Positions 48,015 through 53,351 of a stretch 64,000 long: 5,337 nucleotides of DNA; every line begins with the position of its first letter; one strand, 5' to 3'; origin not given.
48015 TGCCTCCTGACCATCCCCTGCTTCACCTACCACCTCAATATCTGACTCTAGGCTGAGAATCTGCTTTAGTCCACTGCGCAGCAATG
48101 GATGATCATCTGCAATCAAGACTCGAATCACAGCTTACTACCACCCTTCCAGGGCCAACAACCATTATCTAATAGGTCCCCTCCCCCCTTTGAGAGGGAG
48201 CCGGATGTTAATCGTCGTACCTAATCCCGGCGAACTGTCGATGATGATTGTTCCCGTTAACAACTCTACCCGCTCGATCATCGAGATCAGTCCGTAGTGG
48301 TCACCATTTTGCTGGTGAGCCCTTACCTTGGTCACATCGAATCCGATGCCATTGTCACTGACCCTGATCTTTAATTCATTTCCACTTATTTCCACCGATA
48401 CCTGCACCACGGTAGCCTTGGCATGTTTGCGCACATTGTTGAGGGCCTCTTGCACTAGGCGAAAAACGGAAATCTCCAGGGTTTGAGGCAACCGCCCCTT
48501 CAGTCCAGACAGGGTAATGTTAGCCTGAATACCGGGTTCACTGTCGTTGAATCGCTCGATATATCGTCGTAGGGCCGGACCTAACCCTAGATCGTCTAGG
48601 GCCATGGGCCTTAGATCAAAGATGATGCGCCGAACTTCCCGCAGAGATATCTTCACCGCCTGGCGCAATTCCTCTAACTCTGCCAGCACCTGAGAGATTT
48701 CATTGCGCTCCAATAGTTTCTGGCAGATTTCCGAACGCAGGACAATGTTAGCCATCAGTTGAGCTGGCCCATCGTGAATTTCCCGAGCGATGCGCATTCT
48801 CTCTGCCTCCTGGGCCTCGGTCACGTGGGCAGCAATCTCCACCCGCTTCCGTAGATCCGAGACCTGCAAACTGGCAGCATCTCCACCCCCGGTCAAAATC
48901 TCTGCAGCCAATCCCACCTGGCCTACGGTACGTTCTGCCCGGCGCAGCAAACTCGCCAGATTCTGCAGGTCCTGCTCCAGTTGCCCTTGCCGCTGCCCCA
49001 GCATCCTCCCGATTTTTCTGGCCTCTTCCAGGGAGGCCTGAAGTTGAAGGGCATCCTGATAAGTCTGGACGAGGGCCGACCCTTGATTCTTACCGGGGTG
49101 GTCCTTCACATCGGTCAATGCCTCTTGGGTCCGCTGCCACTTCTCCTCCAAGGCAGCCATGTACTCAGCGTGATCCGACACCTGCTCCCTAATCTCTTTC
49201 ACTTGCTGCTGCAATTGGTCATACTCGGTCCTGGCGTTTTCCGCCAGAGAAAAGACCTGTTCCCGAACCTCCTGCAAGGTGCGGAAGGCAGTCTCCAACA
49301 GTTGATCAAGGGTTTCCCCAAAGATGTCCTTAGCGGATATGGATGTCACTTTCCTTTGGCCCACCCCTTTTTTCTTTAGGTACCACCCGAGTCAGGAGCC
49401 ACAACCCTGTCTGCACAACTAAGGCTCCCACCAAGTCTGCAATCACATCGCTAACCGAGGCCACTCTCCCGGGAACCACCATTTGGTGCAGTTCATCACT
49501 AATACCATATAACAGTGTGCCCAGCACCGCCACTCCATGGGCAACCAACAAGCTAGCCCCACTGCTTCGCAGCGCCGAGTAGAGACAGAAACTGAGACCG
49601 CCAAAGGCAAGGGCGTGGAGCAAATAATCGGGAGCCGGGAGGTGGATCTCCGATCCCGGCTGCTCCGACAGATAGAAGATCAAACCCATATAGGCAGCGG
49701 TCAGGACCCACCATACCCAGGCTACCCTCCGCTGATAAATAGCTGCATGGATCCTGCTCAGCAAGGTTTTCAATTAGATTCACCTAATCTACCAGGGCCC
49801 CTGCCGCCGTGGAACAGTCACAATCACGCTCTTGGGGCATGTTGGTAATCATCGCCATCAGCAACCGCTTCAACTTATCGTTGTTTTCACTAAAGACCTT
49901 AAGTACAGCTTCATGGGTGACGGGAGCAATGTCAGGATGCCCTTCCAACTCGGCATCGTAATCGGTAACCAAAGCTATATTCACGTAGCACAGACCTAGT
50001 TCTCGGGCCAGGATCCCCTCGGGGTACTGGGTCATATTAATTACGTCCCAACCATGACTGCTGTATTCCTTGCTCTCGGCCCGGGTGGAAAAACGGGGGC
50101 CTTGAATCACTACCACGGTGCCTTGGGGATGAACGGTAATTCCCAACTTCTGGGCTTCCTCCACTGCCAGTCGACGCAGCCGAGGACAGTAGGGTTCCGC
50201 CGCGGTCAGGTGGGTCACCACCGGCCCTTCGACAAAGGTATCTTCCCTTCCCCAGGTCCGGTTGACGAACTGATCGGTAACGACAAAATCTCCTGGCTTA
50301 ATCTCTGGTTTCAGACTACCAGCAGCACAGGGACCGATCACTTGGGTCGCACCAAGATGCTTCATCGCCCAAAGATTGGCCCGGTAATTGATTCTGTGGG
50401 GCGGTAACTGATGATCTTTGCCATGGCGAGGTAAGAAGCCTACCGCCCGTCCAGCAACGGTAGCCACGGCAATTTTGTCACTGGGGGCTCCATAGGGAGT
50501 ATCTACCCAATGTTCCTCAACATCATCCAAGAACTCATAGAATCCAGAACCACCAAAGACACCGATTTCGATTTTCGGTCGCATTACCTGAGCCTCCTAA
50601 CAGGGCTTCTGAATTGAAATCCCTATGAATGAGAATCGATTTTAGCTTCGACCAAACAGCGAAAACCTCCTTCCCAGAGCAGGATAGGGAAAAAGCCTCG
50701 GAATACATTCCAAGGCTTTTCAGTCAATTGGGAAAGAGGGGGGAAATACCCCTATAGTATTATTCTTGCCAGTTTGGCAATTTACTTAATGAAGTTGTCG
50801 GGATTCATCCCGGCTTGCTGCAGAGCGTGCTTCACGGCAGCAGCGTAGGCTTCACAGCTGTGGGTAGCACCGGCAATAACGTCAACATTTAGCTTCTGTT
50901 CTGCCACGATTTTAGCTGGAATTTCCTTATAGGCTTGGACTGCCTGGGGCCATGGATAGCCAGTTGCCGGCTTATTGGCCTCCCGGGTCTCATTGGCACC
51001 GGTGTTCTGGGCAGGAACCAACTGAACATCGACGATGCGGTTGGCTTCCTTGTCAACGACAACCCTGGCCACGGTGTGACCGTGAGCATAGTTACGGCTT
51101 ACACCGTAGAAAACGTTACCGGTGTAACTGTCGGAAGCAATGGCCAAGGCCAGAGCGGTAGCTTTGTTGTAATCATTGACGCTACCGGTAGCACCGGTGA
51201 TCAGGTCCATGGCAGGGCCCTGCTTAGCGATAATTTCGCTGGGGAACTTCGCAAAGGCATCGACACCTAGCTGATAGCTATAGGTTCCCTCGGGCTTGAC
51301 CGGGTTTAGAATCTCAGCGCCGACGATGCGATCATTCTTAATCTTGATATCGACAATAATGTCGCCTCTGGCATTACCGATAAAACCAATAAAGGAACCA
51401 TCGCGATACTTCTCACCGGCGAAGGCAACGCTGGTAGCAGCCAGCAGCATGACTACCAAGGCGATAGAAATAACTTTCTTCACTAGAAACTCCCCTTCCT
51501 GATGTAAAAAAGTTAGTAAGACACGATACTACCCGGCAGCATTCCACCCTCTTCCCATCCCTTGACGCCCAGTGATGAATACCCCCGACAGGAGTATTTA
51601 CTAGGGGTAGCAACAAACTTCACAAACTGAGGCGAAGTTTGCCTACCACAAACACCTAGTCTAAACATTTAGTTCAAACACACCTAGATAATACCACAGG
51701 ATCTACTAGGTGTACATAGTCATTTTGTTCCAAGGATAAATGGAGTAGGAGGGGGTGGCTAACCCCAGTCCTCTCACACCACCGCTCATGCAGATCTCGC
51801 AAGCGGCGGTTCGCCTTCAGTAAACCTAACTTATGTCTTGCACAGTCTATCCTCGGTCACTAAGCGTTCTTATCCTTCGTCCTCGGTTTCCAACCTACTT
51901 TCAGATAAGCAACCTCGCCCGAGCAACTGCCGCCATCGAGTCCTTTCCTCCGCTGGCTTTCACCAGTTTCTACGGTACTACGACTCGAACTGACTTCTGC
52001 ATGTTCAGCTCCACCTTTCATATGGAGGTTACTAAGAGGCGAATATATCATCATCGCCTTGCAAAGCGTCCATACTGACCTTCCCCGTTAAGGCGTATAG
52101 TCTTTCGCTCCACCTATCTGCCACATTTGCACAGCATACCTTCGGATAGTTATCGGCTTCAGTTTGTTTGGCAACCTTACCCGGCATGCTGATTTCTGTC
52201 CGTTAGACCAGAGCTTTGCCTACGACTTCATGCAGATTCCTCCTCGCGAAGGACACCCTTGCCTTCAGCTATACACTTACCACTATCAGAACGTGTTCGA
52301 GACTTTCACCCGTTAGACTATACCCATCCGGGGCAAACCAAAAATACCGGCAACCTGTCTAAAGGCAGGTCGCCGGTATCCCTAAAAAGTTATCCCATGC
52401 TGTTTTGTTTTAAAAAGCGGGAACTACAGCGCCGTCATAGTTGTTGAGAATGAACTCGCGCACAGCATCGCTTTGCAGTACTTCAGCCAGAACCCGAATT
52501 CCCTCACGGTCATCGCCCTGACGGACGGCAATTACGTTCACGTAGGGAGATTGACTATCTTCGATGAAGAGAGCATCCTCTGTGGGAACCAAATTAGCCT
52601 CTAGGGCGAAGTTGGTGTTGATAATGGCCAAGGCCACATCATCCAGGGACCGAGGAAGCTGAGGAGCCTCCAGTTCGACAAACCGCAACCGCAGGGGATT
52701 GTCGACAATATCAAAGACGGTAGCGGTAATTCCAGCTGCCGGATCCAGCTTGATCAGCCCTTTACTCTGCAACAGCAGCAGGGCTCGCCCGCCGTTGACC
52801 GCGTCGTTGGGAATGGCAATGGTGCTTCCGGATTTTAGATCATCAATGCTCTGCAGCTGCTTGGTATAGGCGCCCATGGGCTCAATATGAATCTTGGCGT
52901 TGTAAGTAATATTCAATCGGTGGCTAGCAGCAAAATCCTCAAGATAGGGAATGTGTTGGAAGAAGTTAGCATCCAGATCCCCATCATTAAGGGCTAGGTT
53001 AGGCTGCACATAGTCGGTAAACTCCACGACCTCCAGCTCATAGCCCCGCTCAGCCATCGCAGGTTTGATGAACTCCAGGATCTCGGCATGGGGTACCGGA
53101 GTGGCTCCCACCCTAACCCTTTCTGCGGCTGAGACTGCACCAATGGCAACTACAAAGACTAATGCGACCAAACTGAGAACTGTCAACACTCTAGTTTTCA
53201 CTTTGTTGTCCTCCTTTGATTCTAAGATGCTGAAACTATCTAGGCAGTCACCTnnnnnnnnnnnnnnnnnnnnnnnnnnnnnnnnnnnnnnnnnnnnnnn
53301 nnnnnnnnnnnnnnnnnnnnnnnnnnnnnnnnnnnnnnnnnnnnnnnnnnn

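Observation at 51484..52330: About 850-nt ORF-free, lower-GC, strongly strand-skewed region between the metQ terminator and an FMN-binding gene: possible large structured RNA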

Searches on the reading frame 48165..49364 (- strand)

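Call 8: search_protein_families(library=pfam, proteins=[window:48165-49364:-])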
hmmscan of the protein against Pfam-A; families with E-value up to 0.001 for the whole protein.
window:48165-49364:- (399 aa): 4 families
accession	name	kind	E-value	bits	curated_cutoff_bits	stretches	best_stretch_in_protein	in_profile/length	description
PF05384.16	DegS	-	2.8e-23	82.6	27.6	1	20-177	1-158/159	Sensor protein DegS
PF07730.19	HisKA_3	-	3.4e-15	56.8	24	1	188-256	1-68/68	Histidine kinase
PF02518.31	HATPase_c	-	1e-14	55.4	26.4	1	297-392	3-110/111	Histidine kinase-, DNA gyrase B-, and HSP90-like ATPase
PF13581.12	HATPase_c_2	-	5.9e-06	26.8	27.4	1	304-352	36-89/127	Histidine kinase-like ATPase domain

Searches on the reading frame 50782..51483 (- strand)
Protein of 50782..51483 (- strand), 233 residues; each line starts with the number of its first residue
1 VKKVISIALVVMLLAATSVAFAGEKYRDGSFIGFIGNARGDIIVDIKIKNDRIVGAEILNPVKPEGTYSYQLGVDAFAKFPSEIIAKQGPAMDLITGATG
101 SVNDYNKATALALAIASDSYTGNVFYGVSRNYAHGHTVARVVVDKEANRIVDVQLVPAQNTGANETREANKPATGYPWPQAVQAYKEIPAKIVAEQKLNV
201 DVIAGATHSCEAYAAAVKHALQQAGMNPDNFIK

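Call 8: search_protein_families(library=pfam, proteins=[window:50782-51483:-])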
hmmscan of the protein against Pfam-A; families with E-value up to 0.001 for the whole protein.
window:50782-51483:- (233 aa): 1 family
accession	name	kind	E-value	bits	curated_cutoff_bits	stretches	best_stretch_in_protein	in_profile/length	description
PF04205.19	FMN_bind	-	1.8e-13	51.4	22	2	135-222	4-77/77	FMN-binding domain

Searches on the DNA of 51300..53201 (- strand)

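Call 5: search_rna_families(source=window, start=51300, end=52500, threshold=evalue, max_evalue=10, show_alignments=4)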
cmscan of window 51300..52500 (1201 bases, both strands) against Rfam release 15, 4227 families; matches with E-value up to 10: 5.
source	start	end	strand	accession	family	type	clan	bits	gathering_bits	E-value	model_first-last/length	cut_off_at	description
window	52092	52253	-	RF02001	group-II-D1D4-3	Intron;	CL00102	85.2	32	2.5e-17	1-170/170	no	Group II catalytic intron D1-D4-3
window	51940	52031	-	RF01998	group-II-D1D4-1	Intron;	CL00102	30.2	35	0.0028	1-84/84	no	Group II catalytic intron D1-D4-1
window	52228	52250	-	RF04356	Plastid-ndhA-ndhB-1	Intron;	CL00155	14.5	61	6.6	1-49/49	no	Plastid-ndhA-ndhB-1 group II-D5 intron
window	52003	52058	-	RF01152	sR1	Gene; snRNA; snoRNA; CD-box;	-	14.4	45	0.65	1-57/57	no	Small nucleolar RNA sR1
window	52038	52058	-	RF01122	sR39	Gene; snRNA; snoRNA; CD-box;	-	13.1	50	2.1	1-56/56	no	Small nucleolar RNA sR39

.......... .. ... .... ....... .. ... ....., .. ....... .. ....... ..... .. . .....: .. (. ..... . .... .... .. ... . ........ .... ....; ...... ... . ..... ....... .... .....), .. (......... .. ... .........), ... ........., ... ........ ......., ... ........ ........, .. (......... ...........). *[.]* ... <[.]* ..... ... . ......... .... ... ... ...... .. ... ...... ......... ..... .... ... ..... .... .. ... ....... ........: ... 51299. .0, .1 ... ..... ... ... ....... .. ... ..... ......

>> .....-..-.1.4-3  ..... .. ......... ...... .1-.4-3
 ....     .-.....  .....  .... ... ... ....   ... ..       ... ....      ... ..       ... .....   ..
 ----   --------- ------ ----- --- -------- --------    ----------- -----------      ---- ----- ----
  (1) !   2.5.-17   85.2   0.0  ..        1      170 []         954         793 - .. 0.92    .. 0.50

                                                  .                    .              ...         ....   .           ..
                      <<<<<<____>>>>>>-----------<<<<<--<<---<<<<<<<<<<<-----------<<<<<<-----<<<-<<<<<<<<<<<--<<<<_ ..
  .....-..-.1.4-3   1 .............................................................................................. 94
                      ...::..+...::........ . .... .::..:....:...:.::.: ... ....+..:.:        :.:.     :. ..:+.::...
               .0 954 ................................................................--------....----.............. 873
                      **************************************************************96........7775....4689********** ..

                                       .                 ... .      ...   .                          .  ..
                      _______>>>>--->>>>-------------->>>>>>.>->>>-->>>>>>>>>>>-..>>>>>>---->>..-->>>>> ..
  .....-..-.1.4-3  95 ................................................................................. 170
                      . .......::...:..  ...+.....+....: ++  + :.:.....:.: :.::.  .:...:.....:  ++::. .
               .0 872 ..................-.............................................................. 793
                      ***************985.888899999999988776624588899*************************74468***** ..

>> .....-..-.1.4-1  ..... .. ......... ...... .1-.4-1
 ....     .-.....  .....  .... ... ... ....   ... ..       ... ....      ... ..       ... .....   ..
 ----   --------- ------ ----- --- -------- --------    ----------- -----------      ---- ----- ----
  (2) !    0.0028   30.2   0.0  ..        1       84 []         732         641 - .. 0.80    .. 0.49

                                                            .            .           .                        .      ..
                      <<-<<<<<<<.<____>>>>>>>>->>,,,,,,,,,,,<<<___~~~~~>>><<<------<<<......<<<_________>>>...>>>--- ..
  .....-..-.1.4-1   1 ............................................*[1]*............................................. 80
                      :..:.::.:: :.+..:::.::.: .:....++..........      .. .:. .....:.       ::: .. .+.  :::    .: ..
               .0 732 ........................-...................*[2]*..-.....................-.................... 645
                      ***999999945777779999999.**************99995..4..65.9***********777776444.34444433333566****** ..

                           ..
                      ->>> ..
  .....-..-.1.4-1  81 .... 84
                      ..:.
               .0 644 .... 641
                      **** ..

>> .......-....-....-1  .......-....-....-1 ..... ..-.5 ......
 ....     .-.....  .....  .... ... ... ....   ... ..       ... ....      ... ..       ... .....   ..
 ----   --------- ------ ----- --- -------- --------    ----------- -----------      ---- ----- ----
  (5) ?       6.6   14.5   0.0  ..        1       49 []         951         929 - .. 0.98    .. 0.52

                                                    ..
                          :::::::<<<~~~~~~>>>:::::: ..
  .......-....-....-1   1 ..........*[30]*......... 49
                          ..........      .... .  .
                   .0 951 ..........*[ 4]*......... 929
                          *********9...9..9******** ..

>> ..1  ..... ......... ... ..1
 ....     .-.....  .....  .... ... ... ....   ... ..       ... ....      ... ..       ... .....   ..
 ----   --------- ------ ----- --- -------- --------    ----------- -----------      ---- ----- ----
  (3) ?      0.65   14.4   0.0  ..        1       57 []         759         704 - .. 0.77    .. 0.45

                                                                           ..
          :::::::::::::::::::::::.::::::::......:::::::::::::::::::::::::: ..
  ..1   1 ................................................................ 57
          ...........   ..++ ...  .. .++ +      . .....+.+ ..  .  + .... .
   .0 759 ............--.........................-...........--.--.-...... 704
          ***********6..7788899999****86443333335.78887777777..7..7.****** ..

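Call 36: search_rna_families(source=L072, start=2790, end=3175, threshold=evalue, max_evalue=10)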
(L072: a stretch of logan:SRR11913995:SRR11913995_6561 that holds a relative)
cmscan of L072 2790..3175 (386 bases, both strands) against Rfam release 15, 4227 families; matches with E-value up to 10: 8.
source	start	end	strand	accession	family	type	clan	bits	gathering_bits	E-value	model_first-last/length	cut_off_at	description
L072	2790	2891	+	RF00558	L20_leader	Cis-reg; leader;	-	18.7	58.7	0.28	28-127/127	5'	Ribosomal protein L20 leader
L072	2803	2883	+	RF02631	Hrs13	Gene; sRNA;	-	17.3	52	0.076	1-82/82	no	Hfq-regulated sRNA 13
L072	2866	2920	+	RF01839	eeev_FSE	Cis-reg; frameshift_element;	-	15.8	80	1.4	1-73/73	no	eastern equine encephalitis ribosomal frameshift element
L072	2938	3047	+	RF02431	SpF22_sRNA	Gene; sRNA;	-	15.6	55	1.4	1-140/140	no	Streptococcus sRNA SpF22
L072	2808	2886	+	RF02866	ncS16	Gene; sRNA;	-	14.8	48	2.2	1-83/83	no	Burkholderia sRNA 16 (Bc_KC_sr1)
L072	2852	2885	+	RF01610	ceN104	Gene; snRNA; snoRNA; HACA-box;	-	14.5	65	6.1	105-138/153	no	Caenorhabditis snoRNA ceN104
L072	2896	2960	-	RF00571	SNORD65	Gene; snRNA; snoRNA; CD-box;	CL00057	12.3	41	5.2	1-73/73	no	Small nucleolar RNA SNORD65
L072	2848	2880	-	RF03166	glycine-GGAnGA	Cis-reg; riboswitch;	CL00125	12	110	3.6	48-80/177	no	glycine-GGAnGA riboswitch aptamer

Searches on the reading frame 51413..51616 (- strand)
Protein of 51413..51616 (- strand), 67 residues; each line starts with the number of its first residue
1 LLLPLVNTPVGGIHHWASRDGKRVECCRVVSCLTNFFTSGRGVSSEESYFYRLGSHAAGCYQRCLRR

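Call 60: search_protein_families(library=pfam, proteins=[window:51413-51616:-], max_evalue=1)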
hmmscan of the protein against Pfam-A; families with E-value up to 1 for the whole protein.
window:51413-51616:- (67 aa): 0 families

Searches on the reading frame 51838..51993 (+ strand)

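Call 60: search_protein_families(library=pfam, proteins=[window:51838-51993:+], max_evalue=1)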
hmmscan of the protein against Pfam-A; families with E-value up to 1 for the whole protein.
window:51838-51993:+ (51 aa): 1 family
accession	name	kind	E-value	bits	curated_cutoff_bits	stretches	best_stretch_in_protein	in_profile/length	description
PF23713.2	WH_Egal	-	0.048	14.6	27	1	11-49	17-54/69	Egalitarian winged helix domain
